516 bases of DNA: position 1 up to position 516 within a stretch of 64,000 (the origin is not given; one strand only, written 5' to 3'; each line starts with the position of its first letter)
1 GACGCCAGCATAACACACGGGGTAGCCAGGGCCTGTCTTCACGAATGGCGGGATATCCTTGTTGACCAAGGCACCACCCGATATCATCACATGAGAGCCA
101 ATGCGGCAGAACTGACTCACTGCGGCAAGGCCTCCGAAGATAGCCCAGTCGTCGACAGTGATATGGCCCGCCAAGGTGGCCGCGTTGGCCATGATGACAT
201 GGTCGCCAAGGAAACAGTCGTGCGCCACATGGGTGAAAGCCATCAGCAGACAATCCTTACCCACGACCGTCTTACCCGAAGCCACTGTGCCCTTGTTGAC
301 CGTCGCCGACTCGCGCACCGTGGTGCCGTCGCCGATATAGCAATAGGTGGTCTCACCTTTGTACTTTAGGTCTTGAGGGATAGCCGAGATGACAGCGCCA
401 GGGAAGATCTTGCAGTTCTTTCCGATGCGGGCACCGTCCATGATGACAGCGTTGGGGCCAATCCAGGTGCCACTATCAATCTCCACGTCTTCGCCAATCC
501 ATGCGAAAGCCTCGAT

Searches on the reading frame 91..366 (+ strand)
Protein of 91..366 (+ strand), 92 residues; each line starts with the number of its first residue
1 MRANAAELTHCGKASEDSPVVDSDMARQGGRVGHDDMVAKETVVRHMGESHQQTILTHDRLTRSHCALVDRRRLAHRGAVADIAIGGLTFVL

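Call 100: search_protein_families(library=padloc, alignment_id=A5, max_evalue=1e-8)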
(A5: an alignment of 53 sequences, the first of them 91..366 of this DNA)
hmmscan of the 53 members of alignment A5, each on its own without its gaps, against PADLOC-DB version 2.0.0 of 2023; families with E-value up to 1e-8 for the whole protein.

A. member 1, window:91-366:+ (92 aa): 0 families

B. families by the number of members that match (of 53 scanned): 46 families (the first 25 are shown)
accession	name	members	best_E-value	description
PDLC04788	PDC-S01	1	9.9e-163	-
PDLC04786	PDC-S01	1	1.7e-93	-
PDLC04792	PDC-S01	1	5.7e-62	-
PDLC04138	mad6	1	7.2e-37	mads_6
PDLC04042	PD-T4-6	1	3.2e-31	-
PDLC04047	PD-T4-6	1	7.5e-29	-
PDLC04789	PDC-S01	1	9.4e-29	-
PDLC04053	PD-T4-6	1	5.4e-28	-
PDLC04790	PDC-S01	1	9.8e-28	-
PDLC04135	mad3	1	5.3e-26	mads_3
PDLC04054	PD-T4-6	1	1.2e-23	-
PDLC04787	PDC-S01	1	4.8e-23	-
PDLC04060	PD-T4-6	1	6.6e-22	-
PDLC04057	PD-T4-6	1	1.1e-21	-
PDLC04791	PDC-S01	1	1.3e-21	-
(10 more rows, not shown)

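Call 101: search_protein_families(library=pfam, alignment_id=A5, max_evalue=1e-10)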
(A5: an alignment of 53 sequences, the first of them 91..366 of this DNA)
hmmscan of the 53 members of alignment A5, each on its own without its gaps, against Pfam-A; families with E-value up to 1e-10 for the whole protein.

A. member 1, window:91-366:+ (92 aa): 0 families

B. families by the number of members that match (of 53 scanned): 76 families (the first 25 are shown)
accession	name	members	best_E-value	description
PF00919.26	UPF0004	2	1.7e-27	Uncharacterized protein family UPF0004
PF04055.27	Radical_SAM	2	2.3e-27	Radical SAM superfamily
PF02350.25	Epimerase_2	1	2e-97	UDP-N-acetylglucosamine 2-epimerase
PF03331.19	LpxC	1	9.2e-87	UDP-3-O-acyl N-acetylglycosamine deacetylase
PF02606.20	LpxK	1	1.9e-80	Tetraacyldisaccharide-1-P 4'-kinase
PF06826.17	Asp-Al_Ex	1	2.4e-78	Predicted Permease Membrane Region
PF00155.27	Aminotran_1_2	1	7.1e-77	Aminotransferase class I and II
PF01209.24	Ubie_methyltran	1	7.4e-64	ubiE/COQ5 methyltransferase family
PF02567.21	PhzC-PhzF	1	1.5e-63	Phenazine biosynthesis-like protein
PF14063.11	DUF4254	1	6.7e-60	Protein of unknown function (DUF4254)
PF00204.31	DNA_gyraseB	1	8.2e-59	DNA gyrase B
PF13336.12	AcetylCoA_hyd_C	1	1.4e-58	Acetyl-CoA hydrolase/transferase C-terminal domain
PF21948.1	LplA-B_cat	1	1.2e-57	Lipoyl protein ligase A/B catalytic domain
PF01171.26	ATP_bind_3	1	1e-53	PP-loop family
PF01048.26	PNP_UDP_1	1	1.9e-52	Phosphorylase superfamily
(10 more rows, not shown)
